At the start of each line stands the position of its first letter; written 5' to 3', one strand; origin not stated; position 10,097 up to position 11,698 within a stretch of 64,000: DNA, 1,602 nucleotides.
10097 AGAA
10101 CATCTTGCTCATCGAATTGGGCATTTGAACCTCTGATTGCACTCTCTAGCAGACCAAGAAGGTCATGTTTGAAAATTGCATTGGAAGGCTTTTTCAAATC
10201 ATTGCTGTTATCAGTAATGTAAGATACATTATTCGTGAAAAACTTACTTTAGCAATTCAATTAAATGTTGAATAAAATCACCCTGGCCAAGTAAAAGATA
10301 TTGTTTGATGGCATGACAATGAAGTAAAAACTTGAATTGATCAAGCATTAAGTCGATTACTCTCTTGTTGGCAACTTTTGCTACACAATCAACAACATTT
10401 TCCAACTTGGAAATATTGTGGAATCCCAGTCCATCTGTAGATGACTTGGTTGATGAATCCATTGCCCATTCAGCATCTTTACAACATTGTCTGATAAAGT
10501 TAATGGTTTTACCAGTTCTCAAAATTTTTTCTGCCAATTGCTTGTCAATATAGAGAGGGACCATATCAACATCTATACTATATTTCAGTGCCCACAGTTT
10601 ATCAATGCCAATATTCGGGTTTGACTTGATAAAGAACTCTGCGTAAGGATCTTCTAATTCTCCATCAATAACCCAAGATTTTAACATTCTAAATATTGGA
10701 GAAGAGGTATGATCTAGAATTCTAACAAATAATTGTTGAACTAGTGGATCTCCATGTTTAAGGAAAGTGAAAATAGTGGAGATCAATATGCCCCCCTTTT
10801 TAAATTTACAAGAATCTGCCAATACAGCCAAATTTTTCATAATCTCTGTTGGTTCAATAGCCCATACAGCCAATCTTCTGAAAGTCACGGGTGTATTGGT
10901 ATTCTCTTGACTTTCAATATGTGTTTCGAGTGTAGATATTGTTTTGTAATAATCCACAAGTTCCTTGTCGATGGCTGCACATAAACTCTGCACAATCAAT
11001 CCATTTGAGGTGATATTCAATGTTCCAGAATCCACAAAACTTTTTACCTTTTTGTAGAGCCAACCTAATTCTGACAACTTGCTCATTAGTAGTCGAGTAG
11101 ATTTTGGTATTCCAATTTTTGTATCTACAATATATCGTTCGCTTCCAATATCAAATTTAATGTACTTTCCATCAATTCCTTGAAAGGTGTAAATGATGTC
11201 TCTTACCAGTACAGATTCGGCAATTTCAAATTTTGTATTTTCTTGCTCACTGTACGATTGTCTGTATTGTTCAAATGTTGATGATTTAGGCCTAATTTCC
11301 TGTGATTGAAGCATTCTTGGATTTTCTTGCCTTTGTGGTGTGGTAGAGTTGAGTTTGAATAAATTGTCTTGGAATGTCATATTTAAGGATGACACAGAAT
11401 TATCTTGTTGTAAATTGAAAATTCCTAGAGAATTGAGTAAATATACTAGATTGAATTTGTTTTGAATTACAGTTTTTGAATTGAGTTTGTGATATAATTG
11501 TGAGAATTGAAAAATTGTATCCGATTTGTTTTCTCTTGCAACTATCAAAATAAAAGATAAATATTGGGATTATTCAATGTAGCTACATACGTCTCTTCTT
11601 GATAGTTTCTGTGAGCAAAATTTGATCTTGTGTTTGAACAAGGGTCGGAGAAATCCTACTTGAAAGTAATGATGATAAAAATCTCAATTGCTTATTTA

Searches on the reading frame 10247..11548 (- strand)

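Call 24: search_protein_families(library=pfam, proteins=[window:10247-11548:-], max_evalue=0.001)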
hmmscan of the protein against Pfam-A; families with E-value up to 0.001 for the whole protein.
window:10247-11548:- (434 aa): 2 families
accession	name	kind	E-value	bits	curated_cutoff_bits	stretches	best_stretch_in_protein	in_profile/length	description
PF17681.6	GCP_N_terminal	-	1.4e-80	271.5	29.4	1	115-403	1-296/297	Gamma tubulin complex component N-terminal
PF04130.18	GCP_C_terminal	-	3e-05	24.1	25.8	1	409-433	3-27/309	Gamma tubulin complex component C-terminal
